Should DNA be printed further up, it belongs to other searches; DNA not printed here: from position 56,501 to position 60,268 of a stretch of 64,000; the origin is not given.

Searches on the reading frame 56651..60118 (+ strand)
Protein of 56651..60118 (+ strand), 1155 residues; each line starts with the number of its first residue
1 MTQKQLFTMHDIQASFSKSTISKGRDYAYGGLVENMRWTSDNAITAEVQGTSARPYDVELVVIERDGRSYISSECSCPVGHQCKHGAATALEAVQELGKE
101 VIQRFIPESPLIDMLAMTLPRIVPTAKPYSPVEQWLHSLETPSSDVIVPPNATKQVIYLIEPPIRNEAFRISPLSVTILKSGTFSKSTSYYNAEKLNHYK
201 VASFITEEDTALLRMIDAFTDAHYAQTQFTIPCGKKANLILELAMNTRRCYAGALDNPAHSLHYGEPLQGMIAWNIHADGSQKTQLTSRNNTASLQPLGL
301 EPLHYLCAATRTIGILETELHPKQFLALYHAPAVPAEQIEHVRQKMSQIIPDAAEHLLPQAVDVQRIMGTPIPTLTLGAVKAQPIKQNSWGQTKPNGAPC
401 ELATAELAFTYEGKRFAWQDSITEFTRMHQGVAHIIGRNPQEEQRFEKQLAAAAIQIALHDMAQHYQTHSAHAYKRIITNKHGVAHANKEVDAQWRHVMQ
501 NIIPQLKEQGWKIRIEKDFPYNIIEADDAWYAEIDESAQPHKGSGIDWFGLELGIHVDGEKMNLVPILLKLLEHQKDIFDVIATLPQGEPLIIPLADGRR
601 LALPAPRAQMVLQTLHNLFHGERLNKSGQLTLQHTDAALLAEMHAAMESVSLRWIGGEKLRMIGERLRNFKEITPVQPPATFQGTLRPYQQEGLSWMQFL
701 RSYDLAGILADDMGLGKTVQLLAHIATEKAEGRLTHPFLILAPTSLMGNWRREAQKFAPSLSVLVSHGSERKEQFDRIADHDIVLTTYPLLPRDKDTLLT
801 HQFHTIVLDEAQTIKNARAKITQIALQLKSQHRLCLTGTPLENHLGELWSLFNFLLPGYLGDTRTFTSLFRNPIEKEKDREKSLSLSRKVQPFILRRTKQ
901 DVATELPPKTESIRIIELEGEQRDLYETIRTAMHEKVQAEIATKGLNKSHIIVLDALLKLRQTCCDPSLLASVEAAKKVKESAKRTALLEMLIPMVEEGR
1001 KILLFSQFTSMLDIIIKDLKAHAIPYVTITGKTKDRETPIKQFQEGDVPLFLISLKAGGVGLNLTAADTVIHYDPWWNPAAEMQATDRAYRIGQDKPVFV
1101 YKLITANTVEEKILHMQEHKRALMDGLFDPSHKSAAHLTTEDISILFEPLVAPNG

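Call 33: search_protein_families(library=pfam, proteins=[window:56651-60118:+], max_evalue=0.001)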
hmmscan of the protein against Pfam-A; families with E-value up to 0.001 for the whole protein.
window:56651-60118:+ (1155 aa): 4 families
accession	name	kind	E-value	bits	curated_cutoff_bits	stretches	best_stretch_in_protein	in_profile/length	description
PF00176.29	SNF2-rel_dom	-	3.9e-79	266.2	24.9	1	689-969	1-290/290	SNF2-related domain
PF00271.37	Helicase_C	-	2.4e-23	82.9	23.5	1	984-1093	2-110/110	Helicase conserved C-terminal domain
PF04851.21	ResIII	-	5e-11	43.2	22.5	1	685-840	3-162/164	Type III restriction enzyme, res subunit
PF00270.35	DEAD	-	3.3e-08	33.9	26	1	711-841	21-161/167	DEAD/DEAH box helicase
